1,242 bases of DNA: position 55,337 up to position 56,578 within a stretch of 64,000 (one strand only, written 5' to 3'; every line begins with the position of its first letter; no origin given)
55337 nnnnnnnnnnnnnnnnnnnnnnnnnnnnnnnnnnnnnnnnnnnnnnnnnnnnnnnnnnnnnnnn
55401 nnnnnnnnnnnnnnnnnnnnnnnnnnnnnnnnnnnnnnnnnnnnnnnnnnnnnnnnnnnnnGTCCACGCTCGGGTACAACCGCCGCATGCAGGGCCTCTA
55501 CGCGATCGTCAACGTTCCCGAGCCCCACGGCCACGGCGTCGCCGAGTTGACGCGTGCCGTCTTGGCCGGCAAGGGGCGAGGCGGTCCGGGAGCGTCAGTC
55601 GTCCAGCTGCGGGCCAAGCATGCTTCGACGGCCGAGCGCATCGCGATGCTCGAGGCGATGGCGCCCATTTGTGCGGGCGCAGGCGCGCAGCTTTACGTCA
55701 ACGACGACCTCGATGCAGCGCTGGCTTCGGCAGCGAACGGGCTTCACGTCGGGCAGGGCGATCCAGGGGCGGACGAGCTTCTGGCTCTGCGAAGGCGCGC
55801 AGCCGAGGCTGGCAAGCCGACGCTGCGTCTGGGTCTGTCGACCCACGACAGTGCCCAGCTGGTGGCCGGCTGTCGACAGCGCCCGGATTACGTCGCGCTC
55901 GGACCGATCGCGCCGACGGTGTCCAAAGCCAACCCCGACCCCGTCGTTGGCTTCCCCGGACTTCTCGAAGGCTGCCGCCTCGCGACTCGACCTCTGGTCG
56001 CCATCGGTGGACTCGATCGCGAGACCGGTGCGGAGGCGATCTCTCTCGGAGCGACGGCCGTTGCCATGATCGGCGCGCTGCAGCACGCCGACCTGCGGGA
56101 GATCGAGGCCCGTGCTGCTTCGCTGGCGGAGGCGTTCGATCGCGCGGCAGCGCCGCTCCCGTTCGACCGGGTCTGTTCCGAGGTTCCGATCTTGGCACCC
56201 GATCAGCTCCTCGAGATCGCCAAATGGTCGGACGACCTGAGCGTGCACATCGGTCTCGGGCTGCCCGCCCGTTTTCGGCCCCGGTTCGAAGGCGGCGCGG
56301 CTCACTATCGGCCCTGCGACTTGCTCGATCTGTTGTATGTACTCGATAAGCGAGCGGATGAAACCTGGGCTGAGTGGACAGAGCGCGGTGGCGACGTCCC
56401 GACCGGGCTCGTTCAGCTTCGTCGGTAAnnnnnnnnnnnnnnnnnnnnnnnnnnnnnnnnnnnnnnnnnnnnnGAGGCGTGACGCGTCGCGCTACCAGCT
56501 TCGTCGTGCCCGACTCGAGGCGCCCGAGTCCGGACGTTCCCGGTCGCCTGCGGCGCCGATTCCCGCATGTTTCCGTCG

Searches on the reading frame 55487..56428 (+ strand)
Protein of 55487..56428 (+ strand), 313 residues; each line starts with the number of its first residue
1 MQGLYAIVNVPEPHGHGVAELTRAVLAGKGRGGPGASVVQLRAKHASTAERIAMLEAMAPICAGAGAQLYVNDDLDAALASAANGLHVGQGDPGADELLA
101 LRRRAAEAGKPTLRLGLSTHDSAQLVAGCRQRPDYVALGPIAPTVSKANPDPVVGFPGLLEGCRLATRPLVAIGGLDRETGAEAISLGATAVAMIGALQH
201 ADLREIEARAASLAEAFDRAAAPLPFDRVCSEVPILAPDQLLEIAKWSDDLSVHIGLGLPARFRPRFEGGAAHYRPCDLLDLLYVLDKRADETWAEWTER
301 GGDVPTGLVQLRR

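Call 51: search_protein_families(library=pfam, proteins=[window:55487-56428:+], max_evalue=0.001)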
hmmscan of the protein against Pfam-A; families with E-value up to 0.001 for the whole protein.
window:55487-56428:+ (313 aa): 1 family
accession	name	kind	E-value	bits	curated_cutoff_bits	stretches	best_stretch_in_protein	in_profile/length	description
PF02581.23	TMP-TENI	-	7.8e-37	126.8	27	1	5-198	2-180/180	Thiamine monophosphate synthase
